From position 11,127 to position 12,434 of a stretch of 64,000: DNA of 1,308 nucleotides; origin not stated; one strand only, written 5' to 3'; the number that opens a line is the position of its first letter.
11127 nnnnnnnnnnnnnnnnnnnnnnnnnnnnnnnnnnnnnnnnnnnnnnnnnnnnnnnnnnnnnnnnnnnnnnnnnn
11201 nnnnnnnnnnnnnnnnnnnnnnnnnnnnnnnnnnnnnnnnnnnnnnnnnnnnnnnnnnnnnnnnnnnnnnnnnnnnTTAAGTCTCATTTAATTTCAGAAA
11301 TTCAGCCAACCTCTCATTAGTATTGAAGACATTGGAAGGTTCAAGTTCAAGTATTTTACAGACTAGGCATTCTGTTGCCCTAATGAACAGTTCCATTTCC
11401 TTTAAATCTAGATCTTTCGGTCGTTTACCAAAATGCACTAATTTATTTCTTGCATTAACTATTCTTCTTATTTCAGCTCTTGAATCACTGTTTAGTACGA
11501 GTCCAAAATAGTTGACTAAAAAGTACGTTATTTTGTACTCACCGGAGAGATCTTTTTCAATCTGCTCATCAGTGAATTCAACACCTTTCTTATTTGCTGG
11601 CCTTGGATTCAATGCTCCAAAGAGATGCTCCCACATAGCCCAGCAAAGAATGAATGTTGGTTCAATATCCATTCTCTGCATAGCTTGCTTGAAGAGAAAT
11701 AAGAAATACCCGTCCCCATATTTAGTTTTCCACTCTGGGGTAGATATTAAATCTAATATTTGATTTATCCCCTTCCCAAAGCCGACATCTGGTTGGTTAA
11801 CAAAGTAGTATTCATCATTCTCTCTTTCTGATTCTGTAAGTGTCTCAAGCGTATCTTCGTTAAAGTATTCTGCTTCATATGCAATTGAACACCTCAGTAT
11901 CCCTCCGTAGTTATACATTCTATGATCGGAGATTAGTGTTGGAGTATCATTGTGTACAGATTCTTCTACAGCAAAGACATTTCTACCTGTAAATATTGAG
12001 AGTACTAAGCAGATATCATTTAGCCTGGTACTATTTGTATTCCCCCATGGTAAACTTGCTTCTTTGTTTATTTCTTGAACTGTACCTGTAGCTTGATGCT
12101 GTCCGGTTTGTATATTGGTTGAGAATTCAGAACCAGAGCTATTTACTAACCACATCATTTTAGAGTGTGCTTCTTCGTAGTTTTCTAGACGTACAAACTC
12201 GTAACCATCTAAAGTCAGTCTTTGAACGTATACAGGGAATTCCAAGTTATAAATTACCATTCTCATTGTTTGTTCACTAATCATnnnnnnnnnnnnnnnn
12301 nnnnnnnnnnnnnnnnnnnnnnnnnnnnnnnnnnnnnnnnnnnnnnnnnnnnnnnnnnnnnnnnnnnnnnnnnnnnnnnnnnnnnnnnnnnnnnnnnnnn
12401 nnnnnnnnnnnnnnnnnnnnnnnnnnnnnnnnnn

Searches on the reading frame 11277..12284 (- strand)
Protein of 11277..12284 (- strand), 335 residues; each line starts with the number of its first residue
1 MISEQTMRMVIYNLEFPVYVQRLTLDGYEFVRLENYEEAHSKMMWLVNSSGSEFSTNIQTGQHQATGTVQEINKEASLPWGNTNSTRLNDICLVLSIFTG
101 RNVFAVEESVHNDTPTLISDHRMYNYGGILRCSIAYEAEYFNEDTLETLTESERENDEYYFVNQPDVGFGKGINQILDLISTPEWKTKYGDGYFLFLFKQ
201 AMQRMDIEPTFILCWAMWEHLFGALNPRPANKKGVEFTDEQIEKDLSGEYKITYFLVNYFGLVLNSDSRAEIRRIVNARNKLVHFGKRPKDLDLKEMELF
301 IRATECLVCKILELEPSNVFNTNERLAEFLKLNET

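Call 90: search_protein_families(library=pfam, proteins=[window:11277-12284:-])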
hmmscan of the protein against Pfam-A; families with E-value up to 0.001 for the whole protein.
window:11277-12284:- (335 aa): 1 family
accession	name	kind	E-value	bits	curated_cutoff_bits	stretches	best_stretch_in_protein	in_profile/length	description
PF18739.6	HEPN_Apea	-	0.00034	21.5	24.4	1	256-304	64-116/136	Apea-like HEPN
